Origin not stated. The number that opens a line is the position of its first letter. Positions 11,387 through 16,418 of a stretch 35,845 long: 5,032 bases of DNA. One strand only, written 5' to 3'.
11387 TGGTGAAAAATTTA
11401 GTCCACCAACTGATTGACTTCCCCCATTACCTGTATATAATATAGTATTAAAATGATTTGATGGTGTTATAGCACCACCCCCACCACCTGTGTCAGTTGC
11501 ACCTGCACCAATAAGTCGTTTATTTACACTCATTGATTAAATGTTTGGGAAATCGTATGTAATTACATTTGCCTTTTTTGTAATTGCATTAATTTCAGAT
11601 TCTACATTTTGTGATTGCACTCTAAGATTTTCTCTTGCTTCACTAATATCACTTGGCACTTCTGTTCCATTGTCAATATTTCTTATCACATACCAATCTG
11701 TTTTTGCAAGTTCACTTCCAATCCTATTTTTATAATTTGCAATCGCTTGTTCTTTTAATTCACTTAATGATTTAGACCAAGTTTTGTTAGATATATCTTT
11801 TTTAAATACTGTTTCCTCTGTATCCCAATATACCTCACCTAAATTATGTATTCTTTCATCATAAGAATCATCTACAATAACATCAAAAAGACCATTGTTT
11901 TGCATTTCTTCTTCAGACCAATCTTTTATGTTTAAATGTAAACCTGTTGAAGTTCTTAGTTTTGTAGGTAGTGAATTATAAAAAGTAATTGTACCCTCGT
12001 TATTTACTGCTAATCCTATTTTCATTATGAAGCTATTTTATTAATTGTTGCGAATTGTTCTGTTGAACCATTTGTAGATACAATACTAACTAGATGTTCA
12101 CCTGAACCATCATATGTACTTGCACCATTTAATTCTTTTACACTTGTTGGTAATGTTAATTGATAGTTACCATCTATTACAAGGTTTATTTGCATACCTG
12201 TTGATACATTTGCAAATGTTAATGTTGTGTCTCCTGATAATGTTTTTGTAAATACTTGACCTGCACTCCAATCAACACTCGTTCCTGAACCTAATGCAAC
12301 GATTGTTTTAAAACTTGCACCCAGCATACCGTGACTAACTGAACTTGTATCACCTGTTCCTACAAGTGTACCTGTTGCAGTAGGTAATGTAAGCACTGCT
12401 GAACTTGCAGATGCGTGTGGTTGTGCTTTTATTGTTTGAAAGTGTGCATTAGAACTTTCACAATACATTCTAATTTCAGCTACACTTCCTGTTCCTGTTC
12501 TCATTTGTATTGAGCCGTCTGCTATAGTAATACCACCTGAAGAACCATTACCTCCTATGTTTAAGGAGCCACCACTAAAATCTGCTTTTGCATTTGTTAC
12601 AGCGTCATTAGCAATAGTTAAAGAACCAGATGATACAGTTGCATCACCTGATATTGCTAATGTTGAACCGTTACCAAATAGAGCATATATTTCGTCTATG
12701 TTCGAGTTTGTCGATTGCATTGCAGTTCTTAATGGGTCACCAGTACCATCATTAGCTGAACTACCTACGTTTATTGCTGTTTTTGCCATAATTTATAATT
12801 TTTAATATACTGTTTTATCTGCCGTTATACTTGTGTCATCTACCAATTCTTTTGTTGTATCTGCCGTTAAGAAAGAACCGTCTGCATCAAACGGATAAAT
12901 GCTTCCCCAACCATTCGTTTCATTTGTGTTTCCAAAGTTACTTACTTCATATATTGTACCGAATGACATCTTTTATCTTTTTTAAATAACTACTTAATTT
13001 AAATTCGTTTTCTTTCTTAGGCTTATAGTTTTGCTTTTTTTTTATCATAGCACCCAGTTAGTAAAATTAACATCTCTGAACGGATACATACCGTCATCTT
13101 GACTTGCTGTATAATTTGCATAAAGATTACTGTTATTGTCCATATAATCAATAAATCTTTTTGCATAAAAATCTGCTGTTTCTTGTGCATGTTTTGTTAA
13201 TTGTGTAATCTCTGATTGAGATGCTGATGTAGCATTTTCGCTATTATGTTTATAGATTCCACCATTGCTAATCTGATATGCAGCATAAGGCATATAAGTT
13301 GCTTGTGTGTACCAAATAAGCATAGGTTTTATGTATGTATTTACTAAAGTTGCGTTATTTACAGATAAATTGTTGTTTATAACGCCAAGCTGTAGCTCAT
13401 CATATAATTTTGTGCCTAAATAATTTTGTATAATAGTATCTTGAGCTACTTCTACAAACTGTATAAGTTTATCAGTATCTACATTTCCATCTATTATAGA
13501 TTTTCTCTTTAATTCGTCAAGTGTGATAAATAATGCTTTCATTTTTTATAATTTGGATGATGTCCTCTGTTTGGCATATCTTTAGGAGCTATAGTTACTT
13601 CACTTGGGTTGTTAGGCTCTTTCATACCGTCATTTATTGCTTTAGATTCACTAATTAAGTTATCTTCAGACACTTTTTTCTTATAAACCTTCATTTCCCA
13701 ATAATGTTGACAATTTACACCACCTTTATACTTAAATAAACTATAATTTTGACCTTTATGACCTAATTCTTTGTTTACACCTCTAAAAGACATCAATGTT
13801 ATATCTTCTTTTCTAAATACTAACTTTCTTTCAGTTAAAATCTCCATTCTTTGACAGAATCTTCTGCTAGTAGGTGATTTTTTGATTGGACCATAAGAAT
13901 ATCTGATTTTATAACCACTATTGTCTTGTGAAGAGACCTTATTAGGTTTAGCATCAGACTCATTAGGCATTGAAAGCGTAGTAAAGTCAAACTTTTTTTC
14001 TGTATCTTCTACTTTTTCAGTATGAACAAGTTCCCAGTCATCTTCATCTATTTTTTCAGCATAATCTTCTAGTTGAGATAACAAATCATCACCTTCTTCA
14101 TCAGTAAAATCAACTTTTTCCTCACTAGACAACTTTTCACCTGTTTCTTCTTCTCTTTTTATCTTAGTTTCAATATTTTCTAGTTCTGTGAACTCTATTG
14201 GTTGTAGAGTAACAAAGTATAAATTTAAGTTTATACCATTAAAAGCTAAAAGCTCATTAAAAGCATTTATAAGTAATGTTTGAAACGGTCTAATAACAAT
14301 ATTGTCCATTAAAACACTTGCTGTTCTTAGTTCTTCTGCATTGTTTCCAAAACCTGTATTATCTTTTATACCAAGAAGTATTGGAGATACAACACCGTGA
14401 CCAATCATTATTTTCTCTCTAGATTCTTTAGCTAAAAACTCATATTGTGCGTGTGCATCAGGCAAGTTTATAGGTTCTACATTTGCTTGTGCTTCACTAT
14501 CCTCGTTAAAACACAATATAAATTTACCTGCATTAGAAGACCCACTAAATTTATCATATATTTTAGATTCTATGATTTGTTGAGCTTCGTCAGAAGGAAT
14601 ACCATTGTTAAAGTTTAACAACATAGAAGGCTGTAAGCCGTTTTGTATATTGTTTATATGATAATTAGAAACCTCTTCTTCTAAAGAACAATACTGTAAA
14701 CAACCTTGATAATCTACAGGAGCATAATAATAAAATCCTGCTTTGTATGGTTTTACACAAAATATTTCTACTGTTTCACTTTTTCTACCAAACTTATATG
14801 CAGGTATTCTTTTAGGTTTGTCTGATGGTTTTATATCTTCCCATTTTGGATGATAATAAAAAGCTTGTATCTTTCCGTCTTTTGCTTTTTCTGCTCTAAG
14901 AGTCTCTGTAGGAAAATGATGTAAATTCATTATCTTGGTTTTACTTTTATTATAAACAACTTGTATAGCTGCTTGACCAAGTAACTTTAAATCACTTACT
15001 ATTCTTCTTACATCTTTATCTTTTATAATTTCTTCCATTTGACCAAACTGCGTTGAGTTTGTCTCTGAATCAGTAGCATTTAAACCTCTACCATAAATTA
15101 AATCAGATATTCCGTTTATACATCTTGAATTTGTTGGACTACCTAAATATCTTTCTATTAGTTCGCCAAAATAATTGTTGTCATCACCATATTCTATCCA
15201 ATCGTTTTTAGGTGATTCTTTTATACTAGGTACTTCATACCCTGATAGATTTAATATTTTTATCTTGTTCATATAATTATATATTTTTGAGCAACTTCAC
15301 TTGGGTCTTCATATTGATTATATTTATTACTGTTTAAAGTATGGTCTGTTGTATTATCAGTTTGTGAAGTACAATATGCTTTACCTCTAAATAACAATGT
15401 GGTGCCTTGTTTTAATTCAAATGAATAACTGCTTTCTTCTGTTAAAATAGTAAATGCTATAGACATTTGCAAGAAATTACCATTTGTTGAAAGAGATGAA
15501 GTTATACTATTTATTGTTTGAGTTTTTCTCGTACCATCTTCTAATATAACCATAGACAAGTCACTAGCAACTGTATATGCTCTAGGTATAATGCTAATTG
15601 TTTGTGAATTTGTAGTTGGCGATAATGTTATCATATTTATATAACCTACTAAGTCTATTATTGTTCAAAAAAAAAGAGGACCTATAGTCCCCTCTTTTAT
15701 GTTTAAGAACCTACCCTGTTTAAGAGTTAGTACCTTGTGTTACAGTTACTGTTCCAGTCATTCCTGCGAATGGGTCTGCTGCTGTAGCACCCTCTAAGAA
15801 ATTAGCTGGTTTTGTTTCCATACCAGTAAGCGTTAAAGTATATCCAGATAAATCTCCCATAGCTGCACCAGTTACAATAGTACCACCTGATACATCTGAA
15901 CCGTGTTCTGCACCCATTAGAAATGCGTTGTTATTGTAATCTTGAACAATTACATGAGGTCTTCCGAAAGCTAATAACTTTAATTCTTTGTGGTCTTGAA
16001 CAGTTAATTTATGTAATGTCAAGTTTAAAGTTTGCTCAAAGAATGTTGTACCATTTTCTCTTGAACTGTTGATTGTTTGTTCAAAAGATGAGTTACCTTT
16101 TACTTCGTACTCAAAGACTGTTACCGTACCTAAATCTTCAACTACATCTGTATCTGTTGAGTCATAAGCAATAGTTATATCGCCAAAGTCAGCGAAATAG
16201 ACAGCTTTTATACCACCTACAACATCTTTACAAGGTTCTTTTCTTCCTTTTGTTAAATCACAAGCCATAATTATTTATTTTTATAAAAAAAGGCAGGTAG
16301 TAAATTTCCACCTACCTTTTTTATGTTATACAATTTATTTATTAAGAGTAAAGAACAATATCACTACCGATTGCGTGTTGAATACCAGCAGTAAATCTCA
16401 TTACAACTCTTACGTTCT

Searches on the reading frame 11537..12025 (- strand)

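Call 21: search_protein_families(library=phrogs, proteins=[window:11537-12025:-], max_evalue=0.01)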
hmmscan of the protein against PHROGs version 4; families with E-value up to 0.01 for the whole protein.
window:11537-12025:- (162 aa): 2 families
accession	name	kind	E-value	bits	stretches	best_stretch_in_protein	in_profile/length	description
phrog_27919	-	unknown function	5.3e-07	30.6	1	104-135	26-57/68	-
phrog_4912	-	tail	0.00024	21.9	1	57-136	103-184/226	tail fiber assembly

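Call 22: search_protein_families(library=pfam, proteins=[window:11537-12025:-], max_evalue=0.01)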
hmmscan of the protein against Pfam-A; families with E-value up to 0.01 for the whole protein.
window:11537-12025:- (162 aa): 0 families

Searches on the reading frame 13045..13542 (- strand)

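Call 21: search_protein_families(library=phrogs, proteins=[window:13045-13542:-], max_evalue=0.01)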
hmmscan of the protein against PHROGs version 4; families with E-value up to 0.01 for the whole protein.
window:13045-13542:- (165 aa): 1 family
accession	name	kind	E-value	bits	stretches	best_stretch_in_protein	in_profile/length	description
phrog_35048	-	unknown function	1.1e-17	65.4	1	2-160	4-165/184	-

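Call 22: search_protein_families(library=pfam, proteins=[window:13045-13542:-], max_evalue=0.01)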
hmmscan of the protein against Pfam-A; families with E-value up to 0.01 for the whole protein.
window:13045-13542:- (165 aa): 1 family
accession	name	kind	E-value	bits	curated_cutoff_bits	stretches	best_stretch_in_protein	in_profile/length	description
PF20459.4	DUF6712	-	2.4e-21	76.4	25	1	38-148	1-115/121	Family of unknown function (DUF6712)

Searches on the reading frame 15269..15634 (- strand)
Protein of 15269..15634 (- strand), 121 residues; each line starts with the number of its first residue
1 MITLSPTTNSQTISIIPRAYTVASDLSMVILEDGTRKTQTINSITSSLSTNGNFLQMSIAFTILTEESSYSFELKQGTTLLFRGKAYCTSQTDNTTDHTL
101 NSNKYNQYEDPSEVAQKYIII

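Call 53: search_protein_families(library=phrogs, proteins=[window:15269-15634:-], max_evalue=1)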
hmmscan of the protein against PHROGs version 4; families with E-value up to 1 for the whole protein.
window:15269-15634:- (121 aa): 2 families
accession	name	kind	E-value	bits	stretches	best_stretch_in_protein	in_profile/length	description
phrog_18594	-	unknown function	0.31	12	1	94-118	35-59/73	-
phrog_33990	-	unknown function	0.71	11.1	1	10-44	9-43/92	-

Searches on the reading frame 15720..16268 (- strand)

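Call 21: search_protein_families(library=phrogs, proteins=[window:15720-16268:-], max_evalue=0.01)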
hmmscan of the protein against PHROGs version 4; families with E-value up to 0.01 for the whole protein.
window:15720-16268:- (182 aa): 1 family
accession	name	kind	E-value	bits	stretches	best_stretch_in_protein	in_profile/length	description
phrog_19091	-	unknown function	4.3e-32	112.2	1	1-164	1-166/181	-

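Call 22: search_protein_families(library=pfam, proteins=[window:15720-16268:-], max_evalue=0.01)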
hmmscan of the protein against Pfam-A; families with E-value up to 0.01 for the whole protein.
window:15720-16268:- (182 aa): 0 families
